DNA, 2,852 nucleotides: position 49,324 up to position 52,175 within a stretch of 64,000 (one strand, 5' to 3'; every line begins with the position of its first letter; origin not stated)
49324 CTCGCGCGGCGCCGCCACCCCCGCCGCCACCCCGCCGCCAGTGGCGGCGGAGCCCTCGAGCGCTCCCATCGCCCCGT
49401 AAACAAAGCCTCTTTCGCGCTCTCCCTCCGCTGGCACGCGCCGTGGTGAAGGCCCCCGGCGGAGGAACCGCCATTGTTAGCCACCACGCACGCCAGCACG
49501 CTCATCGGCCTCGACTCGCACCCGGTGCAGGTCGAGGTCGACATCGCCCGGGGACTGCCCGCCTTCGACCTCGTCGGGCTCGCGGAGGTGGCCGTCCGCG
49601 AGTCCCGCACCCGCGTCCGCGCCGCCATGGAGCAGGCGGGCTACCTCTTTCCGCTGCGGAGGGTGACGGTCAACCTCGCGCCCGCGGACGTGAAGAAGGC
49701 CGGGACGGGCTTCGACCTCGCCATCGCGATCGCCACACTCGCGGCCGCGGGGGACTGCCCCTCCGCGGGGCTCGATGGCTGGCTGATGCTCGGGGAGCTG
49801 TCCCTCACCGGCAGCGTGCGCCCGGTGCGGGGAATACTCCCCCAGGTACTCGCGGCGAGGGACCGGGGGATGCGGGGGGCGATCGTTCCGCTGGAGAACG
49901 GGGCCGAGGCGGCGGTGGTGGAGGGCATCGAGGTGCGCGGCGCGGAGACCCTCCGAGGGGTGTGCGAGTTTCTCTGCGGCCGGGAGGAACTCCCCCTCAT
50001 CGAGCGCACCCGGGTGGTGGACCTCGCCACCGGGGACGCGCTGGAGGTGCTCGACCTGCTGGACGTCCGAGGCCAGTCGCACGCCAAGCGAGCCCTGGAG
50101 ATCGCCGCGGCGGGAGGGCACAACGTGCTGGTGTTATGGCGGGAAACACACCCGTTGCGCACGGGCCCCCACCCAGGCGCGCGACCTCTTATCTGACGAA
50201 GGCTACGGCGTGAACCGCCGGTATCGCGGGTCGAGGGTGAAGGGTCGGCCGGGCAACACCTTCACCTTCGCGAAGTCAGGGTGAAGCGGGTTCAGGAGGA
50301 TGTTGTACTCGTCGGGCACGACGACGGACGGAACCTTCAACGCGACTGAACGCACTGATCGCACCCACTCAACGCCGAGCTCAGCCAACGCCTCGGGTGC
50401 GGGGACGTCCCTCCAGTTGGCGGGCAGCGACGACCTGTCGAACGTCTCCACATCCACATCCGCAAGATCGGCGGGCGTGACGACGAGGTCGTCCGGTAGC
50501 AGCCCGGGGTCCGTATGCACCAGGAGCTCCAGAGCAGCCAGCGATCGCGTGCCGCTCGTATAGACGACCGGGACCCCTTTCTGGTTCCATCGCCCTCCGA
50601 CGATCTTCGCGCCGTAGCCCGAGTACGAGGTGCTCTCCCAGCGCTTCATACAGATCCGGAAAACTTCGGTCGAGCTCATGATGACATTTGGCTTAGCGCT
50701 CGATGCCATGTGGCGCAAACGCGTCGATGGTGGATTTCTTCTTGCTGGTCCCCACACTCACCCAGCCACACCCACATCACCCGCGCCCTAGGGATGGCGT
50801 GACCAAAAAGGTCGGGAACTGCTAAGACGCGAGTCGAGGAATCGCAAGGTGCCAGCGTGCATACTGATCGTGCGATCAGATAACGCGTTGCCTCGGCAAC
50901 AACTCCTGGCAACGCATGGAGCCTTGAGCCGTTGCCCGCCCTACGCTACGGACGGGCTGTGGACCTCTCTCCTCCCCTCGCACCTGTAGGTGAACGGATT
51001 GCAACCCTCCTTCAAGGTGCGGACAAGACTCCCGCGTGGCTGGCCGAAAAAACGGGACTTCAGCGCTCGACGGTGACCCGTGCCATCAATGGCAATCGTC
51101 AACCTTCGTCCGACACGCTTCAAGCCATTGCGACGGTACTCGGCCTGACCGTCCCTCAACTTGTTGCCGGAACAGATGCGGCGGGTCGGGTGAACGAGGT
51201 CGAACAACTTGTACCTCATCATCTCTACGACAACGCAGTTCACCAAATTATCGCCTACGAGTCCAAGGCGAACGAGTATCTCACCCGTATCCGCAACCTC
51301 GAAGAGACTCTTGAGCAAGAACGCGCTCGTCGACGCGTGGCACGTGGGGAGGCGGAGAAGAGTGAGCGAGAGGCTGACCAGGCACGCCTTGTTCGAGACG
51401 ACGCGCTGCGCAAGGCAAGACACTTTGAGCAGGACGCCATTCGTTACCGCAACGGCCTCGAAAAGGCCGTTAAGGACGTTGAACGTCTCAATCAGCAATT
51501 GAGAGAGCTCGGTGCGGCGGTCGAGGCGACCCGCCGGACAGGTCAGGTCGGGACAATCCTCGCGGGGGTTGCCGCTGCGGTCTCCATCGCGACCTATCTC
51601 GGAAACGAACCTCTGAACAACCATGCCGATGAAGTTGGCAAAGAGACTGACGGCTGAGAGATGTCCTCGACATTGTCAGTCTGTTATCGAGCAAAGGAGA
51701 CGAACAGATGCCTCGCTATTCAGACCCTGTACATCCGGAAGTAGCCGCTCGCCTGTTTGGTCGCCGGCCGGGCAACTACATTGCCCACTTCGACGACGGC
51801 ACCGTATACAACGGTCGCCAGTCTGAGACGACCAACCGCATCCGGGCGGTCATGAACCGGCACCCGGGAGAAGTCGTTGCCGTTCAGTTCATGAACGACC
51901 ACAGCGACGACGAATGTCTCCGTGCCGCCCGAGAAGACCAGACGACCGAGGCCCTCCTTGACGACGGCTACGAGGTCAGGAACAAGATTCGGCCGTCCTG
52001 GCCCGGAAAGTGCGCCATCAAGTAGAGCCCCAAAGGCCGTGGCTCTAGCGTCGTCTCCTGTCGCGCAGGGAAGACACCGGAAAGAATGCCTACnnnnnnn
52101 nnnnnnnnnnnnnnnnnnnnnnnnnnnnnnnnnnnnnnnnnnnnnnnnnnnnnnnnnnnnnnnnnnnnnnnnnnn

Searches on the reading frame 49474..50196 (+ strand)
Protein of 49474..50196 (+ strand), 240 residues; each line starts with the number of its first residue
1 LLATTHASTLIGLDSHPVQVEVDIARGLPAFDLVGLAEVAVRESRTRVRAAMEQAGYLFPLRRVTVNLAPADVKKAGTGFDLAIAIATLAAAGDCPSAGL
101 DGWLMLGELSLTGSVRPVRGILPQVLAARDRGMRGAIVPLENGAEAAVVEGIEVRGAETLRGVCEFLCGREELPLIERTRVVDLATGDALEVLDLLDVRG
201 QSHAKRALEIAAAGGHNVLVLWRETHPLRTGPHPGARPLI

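Call 3: search_protein_families(library=pfam, proteins=[window:49474-50196:+], max_evalue=0.01)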
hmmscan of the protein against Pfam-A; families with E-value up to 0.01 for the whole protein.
window:49474-50196:+ (240 aa): 3 families
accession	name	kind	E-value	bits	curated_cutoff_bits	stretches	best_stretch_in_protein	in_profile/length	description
PF13541.12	ChlI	-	1.1e-42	145.2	27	1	20-142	1-121/121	Subunit ChlI of Mg-chelatase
PF01078.27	Mg_chelatase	-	6.1e-07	29.5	20.3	1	194-220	1-27/207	Magnesium chelatase, subunit ChlI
PF05362.19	Lon_C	-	1.5e-05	25.1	21.1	1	48-145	77-175/205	Lon protease (S16) C-terminal proteolytic domain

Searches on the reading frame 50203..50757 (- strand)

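Call 3: search_protein_families(library=pfam, proteins=[window:50203-50757:-], max_evalue=0.01)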
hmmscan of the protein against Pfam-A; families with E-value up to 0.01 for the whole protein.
window:50203-50757:- (184 aa): 1 family
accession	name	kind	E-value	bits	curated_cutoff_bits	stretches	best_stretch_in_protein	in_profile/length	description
PF08808.17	RES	-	7.1e-28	98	23.2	1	32-176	2-157/157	RES domain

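Call 4: search_protein_families(library=padloc, proteins=[window:50203-50757:-], max_evalue=0.01)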
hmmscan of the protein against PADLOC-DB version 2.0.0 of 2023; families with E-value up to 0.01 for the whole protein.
window:50203-50757:- (184 aa): 0 families

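Call 6: search_protein_families(library=ncbifam, proteins=[window:50203-50757:-], max_evalue=0.01)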
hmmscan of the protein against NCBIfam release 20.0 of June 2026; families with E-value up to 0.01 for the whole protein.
window:50203-50757:- (184 aa): 1 family
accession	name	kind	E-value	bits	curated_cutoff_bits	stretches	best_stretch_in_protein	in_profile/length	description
NF049844.1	Res_ParT_toxin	subfamily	5.6e-48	162.4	110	1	33-178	1-146/147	type II RES/Xre toxin-antitoxin system toxin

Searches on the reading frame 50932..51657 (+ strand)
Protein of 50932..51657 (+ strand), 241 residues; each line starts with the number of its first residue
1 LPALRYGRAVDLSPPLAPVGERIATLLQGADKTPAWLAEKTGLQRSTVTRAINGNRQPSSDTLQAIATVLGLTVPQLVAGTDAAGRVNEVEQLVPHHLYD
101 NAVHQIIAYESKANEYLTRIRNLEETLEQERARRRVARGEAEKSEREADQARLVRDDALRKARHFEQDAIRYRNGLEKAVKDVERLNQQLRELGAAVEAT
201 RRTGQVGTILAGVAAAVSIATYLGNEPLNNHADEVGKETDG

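Call 3: search_protein_families(library=pfam, proteins=[window:50932-51657:+], max_evalue=0.01)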
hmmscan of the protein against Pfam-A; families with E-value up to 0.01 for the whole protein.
window:50932-51657:+ (241 aa): 5 families
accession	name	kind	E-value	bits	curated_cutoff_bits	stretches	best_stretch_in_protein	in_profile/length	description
PF01381.28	HTH_3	-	3.7e-08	33.7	23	1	37-74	15-52/55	Helix-turn-helix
PF13560.12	HTH_31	-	4.7e-07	30.5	27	1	20-75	3-59/64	Helix-turn-helix domain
PF13443.12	HTH_26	-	9.2e-06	26.3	22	1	28-77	7-57/63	Cro/C1-type HTH DNA-binding domain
PF12802.13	MarR_2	-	0.0012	19.4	27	0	29-53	17-42/61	MarR family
PF16000.10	CARMIL_C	-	0.0015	18.7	25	1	79-154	41-118/299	CARMIL C-terminus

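Call 4: search_protein_families(library=padloc, proteins=[window:50932-51657:+], max_evalue=0.01)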
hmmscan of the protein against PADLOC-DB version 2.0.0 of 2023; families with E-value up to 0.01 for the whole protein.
window:50932-51657:+ (241 aa): 7 families
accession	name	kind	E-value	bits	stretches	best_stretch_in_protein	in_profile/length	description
PDLC04142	capH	-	0.0001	21.3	1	19-134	7-74/103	capH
PDLC04775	PDC-M69A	-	0.00011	20.7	1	18-86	7-74/113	-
PDLC02926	HTH_VI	-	0.00014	20.1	1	36-81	19-64/92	-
PDLC03946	RmrA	-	0.00045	17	1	33-73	17-57/357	-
PDLC03949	RmrA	-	0.0017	15.3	1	33-75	17-59/363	-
PDLC03953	RmrA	-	0.002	15.4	1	17-72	4-59/373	-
PDLC02739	PbeC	-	0.0041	13.9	0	106-183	439-516/644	PbeC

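Call 6: search_protein_families(library=ncbifam, proteins=[window:50932-51657:+], max_evalue=0.01)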
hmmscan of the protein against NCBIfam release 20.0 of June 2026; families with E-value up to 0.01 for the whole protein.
window:50932-51657:+ (241 aa): 6 families
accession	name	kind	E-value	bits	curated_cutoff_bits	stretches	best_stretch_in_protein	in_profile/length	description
NF041951.1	phage_RstR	subfamily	8.1e-06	26.1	80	1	20-86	4-70/108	RstR family transcriptional repressor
NF047948.1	male_kill_WMK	equivalog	0.00058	19.4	300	1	34-139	21-128/300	WO male-killing family protein Wmk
TIGR02684.1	dnstrm_HI1420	hypoth_equivalog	0.0029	17.8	53.7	1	37-74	49-86/89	addiction module antidote protein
TIGR04211.1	SH3_and_anchor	equivalog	0.0039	16.8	65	1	106-216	68-174/198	TIGR04211 family SH3 domain-containing protein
TIGR01375.1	soxG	subfamily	0.0051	16.7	143.95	0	58-96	5-42/152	sarcosine oxidase subunit gamma family protein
NF010465.0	PRK13890.1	equivalog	0.0096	16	96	0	26-82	13-69/121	conjugal transfer protein TrbA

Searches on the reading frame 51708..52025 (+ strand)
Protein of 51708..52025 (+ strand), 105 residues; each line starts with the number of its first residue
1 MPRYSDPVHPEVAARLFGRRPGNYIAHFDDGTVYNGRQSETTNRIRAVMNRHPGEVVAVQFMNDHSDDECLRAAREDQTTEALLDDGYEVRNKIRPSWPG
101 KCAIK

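Call 3: search_protein_families(library=pfam, proteins=[window:51708-52025:+], max_evalue=0.01)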
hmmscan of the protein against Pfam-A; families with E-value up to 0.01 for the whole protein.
window:51708-52025:+ (105 aa): 0 families

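Call 4: search_protein_families(library=padloc, proteins=[window:51708-52025:+], max_evalue=0.01)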
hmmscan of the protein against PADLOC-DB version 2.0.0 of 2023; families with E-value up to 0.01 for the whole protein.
window:51708-52025:+ (105 aa): 0 families

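Call 6: search_protein_families(library=ncbifam, proteins=[window:51708-52025:+], max_evalue=0.01)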
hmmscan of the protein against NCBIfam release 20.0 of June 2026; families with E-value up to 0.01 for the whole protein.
window:51708-52025:+ (105 aa): 0 families

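Call 15: find_homologous_proteins(query=window:51708-52025:+, max_evalue=0.01)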
Query window:51708-52025:+ (105 aa): 2 proteins with E <= 0.01 among 21 candidates.
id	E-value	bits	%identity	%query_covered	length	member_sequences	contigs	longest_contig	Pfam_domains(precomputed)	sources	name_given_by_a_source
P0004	5.9e-67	240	100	100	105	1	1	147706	-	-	-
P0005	8.4e-34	134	61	100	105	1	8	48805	-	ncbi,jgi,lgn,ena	-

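Call 16: find_encoding_contigs(protein=P0005, flank=8000, max_places=6)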
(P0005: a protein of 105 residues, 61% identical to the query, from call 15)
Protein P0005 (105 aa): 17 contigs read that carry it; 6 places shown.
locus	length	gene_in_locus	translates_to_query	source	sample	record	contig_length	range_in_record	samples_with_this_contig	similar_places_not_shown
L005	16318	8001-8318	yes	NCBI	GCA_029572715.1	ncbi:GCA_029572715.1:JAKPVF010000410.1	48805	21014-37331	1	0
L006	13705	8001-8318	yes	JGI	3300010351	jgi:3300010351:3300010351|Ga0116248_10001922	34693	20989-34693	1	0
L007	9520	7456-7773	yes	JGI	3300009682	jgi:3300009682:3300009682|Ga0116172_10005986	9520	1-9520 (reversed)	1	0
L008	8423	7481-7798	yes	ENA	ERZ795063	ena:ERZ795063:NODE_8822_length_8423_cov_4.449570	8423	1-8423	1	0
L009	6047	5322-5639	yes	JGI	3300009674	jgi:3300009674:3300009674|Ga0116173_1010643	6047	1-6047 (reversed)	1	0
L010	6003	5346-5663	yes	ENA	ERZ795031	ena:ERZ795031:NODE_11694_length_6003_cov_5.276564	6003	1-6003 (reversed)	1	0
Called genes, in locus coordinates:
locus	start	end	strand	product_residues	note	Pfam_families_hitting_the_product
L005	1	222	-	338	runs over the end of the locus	-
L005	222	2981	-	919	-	PF04465:DUF499 (weak)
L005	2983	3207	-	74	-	PF12728:HTH_17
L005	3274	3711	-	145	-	-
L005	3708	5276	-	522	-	PF00239:Resolvase, PF07508:Recombinase, PF13408:Zn_ribbon_recom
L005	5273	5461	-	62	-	-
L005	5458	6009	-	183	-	PF11149:DUF2924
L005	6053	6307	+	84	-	-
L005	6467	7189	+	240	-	-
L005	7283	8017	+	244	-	PF13560:HTH_31 (weak), PF01381:HTH_3, PF13443:HTH_26 (weak)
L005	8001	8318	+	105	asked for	-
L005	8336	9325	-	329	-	PF08279:HTH_11, PF13280:WYL, PF25583:WCX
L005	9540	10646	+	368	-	PF00154:RecA_N, PF08423:Rad51, PF06745:ATPase (weak), PF27531:MT3502_N (weak), PF21096:RecA_C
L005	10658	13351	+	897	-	PF00270:DEAD, PF00271:Helicase_C, PF21280:Helicase_dom4_arc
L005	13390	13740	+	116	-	-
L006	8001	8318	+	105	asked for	-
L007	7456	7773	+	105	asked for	-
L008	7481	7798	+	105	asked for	-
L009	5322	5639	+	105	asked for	-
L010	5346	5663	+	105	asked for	-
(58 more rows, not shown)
